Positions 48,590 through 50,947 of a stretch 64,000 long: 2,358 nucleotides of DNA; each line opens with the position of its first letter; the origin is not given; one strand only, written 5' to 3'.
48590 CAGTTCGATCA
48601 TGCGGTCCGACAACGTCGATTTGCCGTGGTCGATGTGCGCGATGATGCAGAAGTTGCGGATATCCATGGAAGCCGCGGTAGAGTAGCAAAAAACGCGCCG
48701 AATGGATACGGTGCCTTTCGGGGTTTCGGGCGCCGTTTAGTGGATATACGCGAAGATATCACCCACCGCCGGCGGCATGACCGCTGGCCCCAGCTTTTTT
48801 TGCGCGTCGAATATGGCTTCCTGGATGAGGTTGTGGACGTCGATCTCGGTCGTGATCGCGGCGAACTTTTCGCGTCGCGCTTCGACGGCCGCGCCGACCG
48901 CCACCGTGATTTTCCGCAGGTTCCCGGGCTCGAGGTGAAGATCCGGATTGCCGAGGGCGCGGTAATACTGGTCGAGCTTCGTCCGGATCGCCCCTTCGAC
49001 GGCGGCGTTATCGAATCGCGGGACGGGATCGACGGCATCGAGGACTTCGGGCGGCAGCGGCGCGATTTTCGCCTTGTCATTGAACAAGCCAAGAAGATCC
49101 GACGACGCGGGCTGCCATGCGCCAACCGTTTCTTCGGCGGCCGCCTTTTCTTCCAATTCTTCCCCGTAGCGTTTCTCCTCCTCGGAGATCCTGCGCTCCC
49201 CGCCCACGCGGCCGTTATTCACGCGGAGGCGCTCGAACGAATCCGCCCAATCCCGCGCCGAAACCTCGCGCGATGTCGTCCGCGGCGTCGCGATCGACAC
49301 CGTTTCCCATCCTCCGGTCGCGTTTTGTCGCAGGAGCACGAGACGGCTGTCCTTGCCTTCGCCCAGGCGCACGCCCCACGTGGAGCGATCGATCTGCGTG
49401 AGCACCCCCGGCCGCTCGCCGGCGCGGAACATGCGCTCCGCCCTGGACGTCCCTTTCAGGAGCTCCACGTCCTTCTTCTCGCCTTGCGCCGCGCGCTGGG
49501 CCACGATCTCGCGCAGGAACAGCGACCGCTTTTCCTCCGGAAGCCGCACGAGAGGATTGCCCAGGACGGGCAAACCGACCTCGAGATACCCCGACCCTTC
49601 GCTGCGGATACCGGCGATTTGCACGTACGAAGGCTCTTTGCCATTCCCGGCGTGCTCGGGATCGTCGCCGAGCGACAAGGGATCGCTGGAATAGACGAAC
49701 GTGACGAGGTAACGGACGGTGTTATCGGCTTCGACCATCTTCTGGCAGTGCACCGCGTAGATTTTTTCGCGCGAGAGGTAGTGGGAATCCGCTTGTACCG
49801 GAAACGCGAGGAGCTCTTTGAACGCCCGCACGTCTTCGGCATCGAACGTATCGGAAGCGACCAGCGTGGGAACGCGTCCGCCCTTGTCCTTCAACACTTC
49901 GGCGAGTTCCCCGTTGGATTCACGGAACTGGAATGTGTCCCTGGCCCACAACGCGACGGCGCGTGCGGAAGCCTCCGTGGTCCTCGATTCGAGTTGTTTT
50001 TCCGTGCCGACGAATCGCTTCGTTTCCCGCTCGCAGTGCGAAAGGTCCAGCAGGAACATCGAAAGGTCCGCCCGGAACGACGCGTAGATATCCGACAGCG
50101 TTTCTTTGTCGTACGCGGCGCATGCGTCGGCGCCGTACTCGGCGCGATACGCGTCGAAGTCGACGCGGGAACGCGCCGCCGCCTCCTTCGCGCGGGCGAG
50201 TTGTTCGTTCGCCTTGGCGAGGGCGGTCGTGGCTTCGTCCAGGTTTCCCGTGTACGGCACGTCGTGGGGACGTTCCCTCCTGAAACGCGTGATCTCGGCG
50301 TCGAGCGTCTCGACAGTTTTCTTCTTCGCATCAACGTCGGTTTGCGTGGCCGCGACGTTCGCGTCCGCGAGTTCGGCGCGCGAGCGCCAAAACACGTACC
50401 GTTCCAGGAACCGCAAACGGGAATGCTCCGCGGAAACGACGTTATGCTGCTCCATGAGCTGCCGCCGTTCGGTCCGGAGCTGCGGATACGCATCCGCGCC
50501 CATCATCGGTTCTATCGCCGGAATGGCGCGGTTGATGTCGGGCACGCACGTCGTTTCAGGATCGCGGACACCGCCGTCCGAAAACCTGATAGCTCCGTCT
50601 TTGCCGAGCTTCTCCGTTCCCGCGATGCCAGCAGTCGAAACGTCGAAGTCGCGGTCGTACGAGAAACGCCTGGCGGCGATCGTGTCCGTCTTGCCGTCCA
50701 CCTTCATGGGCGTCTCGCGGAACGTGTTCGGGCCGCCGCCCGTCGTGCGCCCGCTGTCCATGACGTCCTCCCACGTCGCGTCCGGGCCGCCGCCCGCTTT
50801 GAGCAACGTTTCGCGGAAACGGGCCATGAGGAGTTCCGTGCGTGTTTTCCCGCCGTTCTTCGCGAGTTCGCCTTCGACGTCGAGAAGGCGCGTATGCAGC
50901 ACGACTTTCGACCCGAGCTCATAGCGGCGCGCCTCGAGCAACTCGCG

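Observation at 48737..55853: Leaderless three-gene operon ending in a 2031-aa orphan membrane protein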

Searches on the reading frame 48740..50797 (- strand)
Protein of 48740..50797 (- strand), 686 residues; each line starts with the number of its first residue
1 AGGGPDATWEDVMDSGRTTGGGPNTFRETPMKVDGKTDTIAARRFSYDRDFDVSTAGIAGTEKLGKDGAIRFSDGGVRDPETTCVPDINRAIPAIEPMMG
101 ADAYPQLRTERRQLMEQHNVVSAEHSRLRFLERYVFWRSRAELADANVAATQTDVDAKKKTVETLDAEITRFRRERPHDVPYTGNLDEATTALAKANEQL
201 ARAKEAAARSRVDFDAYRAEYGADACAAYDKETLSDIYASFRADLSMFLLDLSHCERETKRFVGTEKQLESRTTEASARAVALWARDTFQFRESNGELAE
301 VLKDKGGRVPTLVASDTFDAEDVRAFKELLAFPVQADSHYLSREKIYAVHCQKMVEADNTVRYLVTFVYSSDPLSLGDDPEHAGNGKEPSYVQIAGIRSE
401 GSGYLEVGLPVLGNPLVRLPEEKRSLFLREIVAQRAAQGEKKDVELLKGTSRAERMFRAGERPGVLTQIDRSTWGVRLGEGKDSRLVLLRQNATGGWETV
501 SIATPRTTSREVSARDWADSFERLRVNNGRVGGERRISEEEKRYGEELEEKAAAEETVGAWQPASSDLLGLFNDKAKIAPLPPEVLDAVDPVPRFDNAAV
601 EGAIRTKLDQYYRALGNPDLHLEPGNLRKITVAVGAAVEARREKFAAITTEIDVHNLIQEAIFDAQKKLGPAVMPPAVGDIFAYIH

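Call 77: search_solved_structures(query=A6, max_evalue=10)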
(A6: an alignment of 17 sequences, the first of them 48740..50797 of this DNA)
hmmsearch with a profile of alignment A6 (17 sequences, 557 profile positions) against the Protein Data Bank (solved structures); distinct sequences matched with E-value up to 10: 12.
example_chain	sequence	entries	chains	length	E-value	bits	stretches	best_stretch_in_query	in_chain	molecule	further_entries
9okb_O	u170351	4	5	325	0.077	15.1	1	108-196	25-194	Centromere protein O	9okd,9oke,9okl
8glv_Do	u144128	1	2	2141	0.31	13.1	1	102-219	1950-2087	FAP44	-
1hs7_A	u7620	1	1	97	0.32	13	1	66-125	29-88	SYNTAXIN VAM3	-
1epu_A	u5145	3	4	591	1.1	11.2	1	136-203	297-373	S-SEC1 | SEC1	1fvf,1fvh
1hn3_A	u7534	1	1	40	1.2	11.1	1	264-295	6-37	P19 ARF PROTEIN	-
6b7a_A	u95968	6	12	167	1.3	11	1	450-512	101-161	Phosphopantetheine adenylyltransferase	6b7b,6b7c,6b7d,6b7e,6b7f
5jbn_A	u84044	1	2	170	1.4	10.9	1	450-512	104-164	Phosphopantetheine adenylyltransferase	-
6pf2_A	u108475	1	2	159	1.7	10.7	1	94-180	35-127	Myosin, heavy polypeptide 7, cardiac muscle, beta variant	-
7zcg_B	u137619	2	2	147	1.9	10.5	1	106-167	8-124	Charged multivesicular body protein 2a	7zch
2dq3_A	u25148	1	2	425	3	9.8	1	115-185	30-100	Seryl-tRNA synthetase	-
9mmx_C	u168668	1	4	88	3.9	9.4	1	101-164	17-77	M protein, serotype 6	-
5c9n_A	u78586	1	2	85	4.4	9.3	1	108-167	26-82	Geminin coiled-coil domain-containing protein 1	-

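Call 89: predict_structure(alignment_id=A6)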
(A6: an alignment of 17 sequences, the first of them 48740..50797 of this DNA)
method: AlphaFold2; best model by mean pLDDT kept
length: 686 residues; sequences in the alignment: 17
mean_pLDDT: 80.8   pTM: 0.60
mean pLDDT of the five models: 80.8, 80.6, 78.3, 77.9, 76.9
residues with pLDDT >= 90: 223; 70-90: 329; 50-70: 79; < 50: 55
segments of 3 or more residues with pLDDT < 50: 1-4, 15-49, 73-81, 415-417
pLDDT, mean of each block of 10 residues (from residue 1): 47 48 45 41 41 59 57 46 76 86 91 94 93 89 90 96 95 86 91 97 95 92 85 87 90 93 93 91 65 78 85 87 94 87 90 91 93 84 80 93 89 63 80 84 88 90 87 87 86 85 71 71 70 78 89 81 84 75 85 66 87 81 85 92 83 86 88 75 58
secondary structure, 60 per line:
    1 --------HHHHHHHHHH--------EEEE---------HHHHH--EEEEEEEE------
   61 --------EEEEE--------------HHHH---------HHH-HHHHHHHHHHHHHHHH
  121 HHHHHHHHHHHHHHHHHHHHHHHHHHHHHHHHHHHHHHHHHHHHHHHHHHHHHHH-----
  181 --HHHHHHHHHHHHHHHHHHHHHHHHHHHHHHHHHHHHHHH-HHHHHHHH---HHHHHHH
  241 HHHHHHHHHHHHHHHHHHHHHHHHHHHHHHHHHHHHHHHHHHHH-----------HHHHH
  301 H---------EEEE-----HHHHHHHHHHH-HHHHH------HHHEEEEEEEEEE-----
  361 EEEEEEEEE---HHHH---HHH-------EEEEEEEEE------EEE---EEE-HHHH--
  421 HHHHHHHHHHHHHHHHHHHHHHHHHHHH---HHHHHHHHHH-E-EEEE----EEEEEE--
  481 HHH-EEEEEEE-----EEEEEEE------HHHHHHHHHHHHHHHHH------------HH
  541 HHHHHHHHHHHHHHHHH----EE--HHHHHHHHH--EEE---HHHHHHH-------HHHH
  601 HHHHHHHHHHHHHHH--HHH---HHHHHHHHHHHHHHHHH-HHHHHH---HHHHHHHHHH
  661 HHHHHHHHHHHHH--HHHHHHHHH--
elements in order (helices of 4 or more, strands of 3 or more residues): H9-18 E27-30 H40-44 E47-54 E69-73 H88-91 H105-175 H183-221 H223-230 H234-284 H296-301 E311-314 H320-330 H332-336 E346-355 E361-369 H373-376 E390-398 E405-407 E411-413 H415-418 H421-448 H452-461 E465-468 E473-478 E485-491 E497-503 H510-526 H539-557 H566-574 E577-579 H583-589 H597-615 H624-640 H642-647 H651-673 H676-684
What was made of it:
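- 49946..50485 (-): C residues 1450-1629: three long antiparallel helices (71, 39 and 51 residues) forming a coiled-coil arm of about 100 Å. AlphaFold model, pLDDT mostly 85-97 (call 89).
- A long rigid arm carries distal alpha/beta and helical domains (call 89).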

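Call 92: fold_search(model_id=the predicted structure, library=pdb)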
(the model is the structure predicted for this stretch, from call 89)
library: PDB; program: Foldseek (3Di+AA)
matches with E <= 10: 863; with E <= 0.001: 1
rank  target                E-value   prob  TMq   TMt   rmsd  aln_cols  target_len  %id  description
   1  8q72_A                5.7e-04  0.90  0.15  0.14  36.4       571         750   12  E. coli plasmid-borne JetABCD(E248A) core in a cleavage-competent state (released 2024-01-31)
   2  9qxx_A                1.3e-03  0.96  0.16  0.15  33.8       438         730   13  JetABC DNA loaded state dimer (released 2025-10-01)
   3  9qxu_A                3.2e-03  0.69  0.15  0.14  35.0       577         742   11  JetABC DNA loaded state monomer (open) (released 2025-10-01)
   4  8a6x_B                3.4e-03  0.77  0.10  0.17  27.0       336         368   13  Crystal structure of a chimeric LOV-Histidine kinase SB2F1 (asymmetrical variant, trigonal form with long c axis) (released 2024-01-10)
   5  9qxu_B                3.8e-03  0.99  0.16  0.15  10.8       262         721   18  JetABC DNA loaded state monomer (open) (released 2025-10-01)
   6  8hhl_A                3.8e-03  0.20  0.08  0.09  42.6       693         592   12  Cryo-EM structure of the Cas12m2-crRNA-target DNA full R-loop complex (released 2023-04-12)
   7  8a3u                  4.2e-03  0.60  0.09  0.15  27.2       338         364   12  Crystal structure of a chimeric LOV-Histidine kinase SB2F1 (symmetrical variant, trigonal form with short c-axis) (released 2023-12-20)
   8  9qxt_A                7.5e-03  0.82  0.14  0.13  30.4       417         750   12  E. coli JetABC dimer in the DNA boarding-holding state (released 2025-10-01)
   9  4jps_B                9.3e-03  0.91  0.12  0.28  21.2       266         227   15  Co-crystal Structures of the Lipid Kinase PI3K alpha with Pan and Isoform Selective Inhibitors (released 2014-04-02)
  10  9qxx_B                1.4e-02  0.96  0.16  0.15  10.6       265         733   17  JetABC DNA loaded state dimer (released 2025-10-01)
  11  9hmx_A                1.6e-02  0.96  0.13  0.35  14.5       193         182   19  Structure of SteB-RipA complex from Mycobacterium tuberculosis (released 2025-07-30)
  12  8a7f_A                1.6e-02  0.57  0.10  0.17  27.8       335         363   12  Crystal structure of a chimeric LOV-Histidine kinase SB2F1-I66R mutant (asymmetrical variant, trigonal form with long  (released 2024-01-10)
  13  8tzl_E                1.7e-02  0.66  0.13  0.22  21.4       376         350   10  Cryo-EM structure of Vibrio cholerae FtsE/FtsX/EnvC complex, full-length (released 2023-12-20)
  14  8a52_A                1.8e-02  0.54  0.10  0.17  27.6       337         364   13  Crystal structure of a chimeric LOV-Histidine kinase SB2F1 (asymmetrical variant, trigonal form with long c-axis) (released 2023-12-27)
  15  6ewy                  2.1e-02  0.99  0.14  0.39  13.8       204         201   18  RipA Peptidoglycan hydrolase (Rv1477, Mycobacterium tuberculosis) N-terminal domain (released 2018-05-02)
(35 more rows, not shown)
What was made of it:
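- Closest known: SMC/MukB/JetC coiled-coil arms. Same: Both have long antiparallel coiled-coil arms (call 92).
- Extracellular RipA and EnvC coiled coils are among the weak Foldseek neighbours (call 92).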
